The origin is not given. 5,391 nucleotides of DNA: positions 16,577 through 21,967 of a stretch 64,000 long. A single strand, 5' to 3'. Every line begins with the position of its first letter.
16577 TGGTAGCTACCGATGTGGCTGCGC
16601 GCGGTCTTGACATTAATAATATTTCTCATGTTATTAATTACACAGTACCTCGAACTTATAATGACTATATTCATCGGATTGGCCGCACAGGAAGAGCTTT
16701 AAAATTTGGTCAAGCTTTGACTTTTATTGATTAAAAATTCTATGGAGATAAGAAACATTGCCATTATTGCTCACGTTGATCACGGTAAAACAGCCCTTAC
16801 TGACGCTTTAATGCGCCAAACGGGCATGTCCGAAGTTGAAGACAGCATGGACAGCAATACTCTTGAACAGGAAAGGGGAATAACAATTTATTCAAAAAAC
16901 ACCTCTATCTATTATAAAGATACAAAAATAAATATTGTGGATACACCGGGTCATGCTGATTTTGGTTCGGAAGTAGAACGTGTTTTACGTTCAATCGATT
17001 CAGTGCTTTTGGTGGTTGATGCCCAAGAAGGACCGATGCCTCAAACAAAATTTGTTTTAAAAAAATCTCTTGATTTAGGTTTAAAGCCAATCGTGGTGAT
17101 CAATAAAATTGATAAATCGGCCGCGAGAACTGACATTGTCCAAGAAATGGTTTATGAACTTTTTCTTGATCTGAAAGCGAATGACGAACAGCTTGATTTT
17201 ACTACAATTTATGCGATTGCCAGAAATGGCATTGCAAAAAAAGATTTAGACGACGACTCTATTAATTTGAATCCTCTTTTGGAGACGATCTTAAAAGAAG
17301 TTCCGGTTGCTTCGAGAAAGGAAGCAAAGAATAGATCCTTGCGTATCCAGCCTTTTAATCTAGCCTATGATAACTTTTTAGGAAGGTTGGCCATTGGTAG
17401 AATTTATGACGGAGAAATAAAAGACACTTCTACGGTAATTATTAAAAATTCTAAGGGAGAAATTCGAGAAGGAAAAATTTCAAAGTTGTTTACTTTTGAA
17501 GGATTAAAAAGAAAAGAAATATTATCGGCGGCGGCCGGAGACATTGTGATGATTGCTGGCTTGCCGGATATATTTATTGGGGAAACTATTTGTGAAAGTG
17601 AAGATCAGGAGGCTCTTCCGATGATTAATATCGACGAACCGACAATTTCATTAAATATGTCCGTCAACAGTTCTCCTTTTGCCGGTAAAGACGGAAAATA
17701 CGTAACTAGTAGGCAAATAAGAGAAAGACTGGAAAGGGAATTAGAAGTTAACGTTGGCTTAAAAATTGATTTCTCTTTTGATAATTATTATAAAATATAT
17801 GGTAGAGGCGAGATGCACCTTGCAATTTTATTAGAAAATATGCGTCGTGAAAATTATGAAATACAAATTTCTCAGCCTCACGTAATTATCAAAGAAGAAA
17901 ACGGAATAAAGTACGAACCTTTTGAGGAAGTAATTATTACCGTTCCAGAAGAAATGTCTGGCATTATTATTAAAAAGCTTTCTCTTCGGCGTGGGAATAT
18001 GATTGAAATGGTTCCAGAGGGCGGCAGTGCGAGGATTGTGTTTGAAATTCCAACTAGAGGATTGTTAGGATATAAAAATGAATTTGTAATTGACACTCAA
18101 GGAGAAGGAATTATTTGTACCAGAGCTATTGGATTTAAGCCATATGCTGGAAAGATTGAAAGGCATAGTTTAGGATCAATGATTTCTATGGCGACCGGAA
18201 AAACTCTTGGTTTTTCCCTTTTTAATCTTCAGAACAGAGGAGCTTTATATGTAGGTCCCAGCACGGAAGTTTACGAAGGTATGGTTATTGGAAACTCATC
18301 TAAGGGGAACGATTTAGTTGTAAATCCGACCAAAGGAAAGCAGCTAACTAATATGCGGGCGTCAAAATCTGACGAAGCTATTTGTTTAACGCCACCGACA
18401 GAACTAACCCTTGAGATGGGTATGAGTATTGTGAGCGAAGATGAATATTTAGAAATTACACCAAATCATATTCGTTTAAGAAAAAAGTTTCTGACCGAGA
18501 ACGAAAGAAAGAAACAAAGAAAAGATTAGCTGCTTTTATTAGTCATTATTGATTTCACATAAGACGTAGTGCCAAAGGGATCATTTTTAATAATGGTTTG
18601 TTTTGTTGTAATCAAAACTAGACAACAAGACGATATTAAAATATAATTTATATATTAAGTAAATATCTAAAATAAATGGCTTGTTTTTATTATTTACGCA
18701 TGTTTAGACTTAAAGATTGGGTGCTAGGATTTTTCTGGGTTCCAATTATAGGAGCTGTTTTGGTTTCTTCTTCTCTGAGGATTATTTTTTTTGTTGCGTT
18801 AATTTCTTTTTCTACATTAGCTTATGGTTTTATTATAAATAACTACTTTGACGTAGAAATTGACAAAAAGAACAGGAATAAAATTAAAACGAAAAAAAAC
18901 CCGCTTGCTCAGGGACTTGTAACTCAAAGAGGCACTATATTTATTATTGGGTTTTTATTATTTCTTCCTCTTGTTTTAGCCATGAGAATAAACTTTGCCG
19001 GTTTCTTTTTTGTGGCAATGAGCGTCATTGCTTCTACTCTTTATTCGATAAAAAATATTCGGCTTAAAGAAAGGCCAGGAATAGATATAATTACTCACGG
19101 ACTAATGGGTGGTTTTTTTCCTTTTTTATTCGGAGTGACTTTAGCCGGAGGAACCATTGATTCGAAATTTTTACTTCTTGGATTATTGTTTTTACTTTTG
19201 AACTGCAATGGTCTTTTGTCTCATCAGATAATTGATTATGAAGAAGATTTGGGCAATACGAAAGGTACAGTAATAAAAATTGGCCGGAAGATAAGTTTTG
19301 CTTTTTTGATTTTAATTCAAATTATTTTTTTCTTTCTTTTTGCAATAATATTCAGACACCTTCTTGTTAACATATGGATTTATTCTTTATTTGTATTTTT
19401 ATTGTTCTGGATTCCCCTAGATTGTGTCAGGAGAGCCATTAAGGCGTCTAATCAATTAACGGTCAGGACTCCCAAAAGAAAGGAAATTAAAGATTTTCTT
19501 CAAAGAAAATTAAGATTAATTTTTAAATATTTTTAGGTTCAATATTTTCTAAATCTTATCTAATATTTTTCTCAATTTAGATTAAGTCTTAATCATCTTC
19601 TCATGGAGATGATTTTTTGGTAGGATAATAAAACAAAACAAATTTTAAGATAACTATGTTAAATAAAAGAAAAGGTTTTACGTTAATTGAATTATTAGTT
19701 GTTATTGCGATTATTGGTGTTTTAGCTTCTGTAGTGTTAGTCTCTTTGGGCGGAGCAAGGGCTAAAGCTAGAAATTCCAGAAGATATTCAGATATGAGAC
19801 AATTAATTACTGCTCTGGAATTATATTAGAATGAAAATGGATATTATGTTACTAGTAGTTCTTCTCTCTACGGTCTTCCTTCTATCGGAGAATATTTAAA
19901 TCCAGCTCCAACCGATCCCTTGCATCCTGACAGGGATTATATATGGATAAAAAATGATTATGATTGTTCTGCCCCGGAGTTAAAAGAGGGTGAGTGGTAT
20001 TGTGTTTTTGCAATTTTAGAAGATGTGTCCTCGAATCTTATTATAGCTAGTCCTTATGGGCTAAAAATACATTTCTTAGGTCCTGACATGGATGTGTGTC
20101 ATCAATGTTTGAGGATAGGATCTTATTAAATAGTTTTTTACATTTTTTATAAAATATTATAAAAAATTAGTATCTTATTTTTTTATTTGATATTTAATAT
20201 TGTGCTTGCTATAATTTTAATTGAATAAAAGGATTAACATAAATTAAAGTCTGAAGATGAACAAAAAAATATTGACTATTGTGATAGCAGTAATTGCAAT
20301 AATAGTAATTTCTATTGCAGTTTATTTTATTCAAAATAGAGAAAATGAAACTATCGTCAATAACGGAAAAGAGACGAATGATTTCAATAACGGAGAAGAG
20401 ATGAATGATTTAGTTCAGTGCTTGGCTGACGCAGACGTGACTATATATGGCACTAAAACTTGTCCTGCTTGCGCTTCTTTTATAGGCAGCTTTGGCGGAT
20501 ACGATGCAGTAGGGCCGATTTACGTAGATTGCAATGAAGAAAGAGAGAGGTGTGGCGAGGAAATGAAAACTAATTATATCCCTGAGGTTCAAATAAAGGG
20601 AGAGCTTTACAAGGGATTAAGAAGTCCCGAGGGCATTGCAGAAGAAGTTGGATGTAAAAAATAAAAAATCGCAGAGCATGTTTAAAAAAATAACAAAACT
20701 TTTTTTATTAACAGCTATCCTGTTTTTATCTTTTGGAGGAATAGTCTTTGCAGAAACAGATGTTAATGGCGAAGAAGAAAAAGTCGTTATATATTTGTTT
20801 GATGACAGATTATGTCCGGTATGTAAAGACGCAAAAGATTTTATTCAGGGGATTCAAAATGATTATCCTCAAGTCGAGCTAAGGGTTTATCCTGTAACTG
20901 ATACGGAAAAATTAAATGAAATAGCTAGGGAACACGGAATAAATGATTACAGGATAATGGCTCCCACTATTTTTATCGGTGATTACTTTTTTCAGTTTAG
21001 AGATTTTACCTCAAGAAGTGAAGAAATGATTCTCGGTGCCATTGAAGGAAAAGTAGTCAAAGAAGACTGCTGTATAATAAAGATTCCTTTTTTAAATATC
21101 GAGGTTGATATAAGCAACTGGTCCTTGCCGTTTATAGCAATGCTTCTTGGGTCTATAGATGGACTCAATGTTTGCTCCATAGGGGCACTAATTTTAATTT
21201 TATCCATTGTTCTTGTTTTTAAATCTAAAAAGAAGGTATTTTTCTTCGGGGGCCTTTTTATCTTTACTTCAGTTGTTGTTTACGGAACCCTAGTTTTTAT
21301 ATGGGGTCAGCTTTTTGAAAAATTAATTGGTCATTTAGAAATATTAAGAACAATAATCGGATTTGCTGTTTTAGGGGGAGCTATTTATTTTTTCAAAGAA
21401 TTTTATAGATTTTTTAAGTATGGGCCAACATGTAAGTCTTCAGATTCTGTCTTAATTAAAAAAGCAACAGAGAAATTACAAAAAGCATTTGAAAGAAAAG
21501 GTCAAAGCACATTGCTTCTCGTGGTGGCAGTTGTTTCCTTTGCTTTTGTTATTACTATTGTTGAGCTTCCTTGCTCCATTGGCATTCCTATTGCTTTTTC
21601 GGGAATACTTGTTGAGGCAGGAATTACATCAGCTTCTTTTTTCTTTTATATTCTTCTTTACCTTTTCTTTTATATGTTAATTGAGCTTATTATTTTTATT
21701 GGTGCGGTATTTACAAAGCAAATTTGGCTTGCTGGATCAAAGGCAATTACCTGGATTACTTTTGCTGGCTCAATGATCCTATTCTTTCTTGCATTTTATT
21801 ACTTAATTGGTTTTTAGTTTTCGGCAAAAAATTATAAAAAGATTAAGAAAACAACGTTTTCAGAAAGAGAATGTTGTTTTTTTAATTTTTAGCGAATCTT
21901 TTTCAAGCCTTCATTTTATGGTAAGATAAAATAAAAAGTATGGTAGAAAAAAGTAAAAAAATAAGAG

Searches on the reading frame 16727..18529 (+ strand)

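Call 60: search_protein_families(library=pfam, proteins=[window:16727-18529:+], max_evalue=0.00001)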
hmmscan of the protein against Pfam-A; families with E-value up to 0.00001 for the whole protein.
window:16727-18529:+ (600 aa): 6 families
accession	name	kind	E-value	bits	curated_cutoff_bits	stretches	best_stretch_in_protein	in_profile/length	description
PF00009.33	GTP_EFTU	-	1.3e-51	175.3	26.5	1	7-193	2-187/188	Elongation factor Tu GTP binding domain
PF21018.2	BipA_C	-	1.4e-41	141.1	23.8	1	483-590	2-109/110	TypA/BipA C-terminal domain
PF00679.30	EFG_C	-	2.3e-18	66.4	27.9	1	396-478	3-86/89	Elongation factor G C-terminus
PF03144.31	GTP_EFTU_D2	-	3.8e-11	43.7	30.3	1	219-289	1-73/73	Elongation factor Tu domain 2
PF22042.2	EF-G_D2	-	8.5e-08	32.6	27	1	210-290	7-83/84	Elongation factor G domain 2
PF01926.29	MMR_HSR1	-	2.4e-07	31.3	21.9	1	11-127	2-113/113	50S ribosome-binding GTPase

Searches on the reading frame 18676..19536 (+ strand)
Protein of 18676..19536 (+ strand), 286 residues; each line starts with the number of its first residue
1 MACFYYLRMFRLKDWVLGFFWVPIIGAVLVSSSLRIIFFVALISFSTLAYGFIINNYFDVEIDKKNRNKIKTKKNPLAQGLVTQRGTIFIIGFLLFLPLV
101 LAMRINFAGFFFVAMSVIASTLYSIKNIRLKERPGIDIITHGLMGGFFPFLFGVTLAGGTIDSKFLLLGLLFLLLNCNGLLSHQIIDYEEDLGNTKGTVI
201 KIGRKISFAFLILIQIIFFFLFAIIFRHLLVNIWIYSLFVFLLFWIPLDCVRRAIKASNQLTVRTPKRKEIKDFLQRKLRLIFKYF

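Call 73: search_protein_families(library=pfam, proteins=[window:18676-19536:+], max_evalue=0.0001)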
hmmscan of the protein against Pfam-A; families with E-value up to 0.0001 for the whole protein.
window:18676-19536:+ (286 aa): 1 family
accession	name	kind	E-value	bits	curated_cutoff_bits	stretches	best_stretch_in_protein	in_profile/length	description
PF01040.23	UbiA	-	2.2e-27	96.4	34.2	1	24-253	9-234/250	UbiA prenyltransferase family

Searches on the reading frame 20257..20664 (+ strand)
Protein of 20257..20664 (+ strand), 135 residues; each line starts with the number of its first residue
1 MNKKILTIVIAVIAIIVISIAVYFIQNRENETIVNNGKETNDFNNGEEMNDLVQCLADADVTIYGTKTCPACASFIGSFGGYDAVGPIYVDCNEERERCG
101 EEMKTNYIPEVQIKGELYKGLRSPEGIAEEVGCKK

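Call 107: search_protein_families(library=pfam, proteins=[window:20257-20664:+], max_evalue=0.1)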
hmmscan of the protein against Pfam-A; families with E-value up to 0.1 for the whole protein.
window:20257-20664:+ (135 aa): 4 families
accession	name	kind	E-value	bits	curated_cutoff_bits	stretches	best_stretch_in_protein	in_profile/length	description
PF18842.6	LPD26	-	0.004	17.7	27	1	32-66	5-40/62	Large polyvalent protein associated domain 26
PF05961.16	Chordopox_A13L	-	0.031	15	24.1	1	7-47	4-44/69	Chordopoxvirus A13L protein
PF04584.19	Pox_A28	-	0.059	14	27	1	4-79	5-81/140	Poxvirus A28 family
PF17359.7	DUF5385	-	0.09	12.8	25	0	2-48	2-47/217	Family of unknown function (DUF5385)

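Call 109: search_solved_structures(query=window:20257-20664:+, max_evalue=1)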
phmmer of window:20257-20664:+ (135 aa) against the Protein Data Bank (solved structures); distinct sequences matched with E-value up to 1: 4.
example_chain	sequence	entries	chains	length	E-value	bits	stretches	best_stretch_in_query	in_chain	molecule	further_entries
3kp8_A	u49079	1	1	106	0.028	17.9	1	59-130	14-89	VKORC1/thioredoxin domain protein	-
3kp9_A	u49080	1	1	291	0.22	15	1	59-130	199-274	VKORC1/thioredoxin domain protein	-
4nv2_A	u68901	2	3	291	0.22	15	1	59-130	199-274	VKORC1/thioredoxin domain protein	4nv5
1zma_A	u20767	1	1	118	0.63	13.5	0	63-95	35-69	bacterocin transport accessory protein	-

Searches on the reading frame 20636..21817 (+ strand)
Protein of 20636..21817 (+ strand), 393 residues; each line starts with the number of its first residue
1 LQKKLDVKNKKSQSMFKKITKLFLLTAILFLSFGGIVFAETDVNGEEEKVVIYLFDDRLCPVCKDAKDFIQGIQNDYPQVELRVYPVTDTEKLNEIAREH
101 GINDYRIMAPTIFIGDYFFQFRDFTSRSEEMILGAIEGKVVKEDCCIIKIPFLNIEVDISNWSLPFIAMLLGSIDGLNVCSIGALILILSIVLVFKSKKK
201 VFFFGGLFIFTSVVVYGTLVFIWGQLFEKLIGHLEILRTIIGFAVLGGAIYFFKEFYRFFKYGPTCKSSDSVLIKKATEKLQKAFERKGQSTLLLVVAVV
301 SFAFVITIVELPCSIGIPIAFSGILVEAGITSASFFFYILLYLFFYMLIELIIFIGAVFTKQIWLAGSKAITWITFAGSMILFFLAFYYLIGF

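Call 60: search_protein_families(library=pfam, proteins=[window:20636-21817:+], max_evalue=0.00001)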
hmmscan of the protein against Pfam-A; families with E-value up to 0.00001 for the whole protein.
window:20636-21817:+ (393 aa): 0 families

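Call 107: search_protein_families(library=pfam, proteins=[window:20636-21817:+], max_evalue=0.1)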
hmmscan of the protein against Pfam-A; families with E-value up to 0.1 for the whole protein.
window:20636-21817:+ (393 aa): 0 families

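Call 108: search_solved_structures(query=window:20636-21817:+, max_evalue=1)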
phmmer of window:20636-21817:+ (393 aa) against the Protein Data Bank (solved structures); distinct sequences matched with E-value up to 1: 6.
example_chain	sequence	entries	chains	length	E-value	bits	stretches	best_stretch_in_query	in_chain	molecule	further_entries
1fo5_A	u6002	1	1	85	0.049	15.8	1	49-117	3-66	THIOREDOXIN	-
6nen_A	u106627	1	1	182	0.24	13.5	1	43-87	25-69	Copper resistance protein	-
6mhh_A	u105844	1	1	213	0.3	13.2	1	43-87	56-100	Metal resistance protein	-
4xvw_A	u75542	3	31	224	0.34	13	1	43-87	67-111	DsbA-like protein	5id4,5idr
3hhv_A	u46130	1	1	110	0.36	13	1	47-104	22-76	Thioredoxin (TrxA-2)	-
4gxz_A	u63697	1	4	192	0.98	11.5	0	43-92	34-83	Suppression of copper sensitivity protein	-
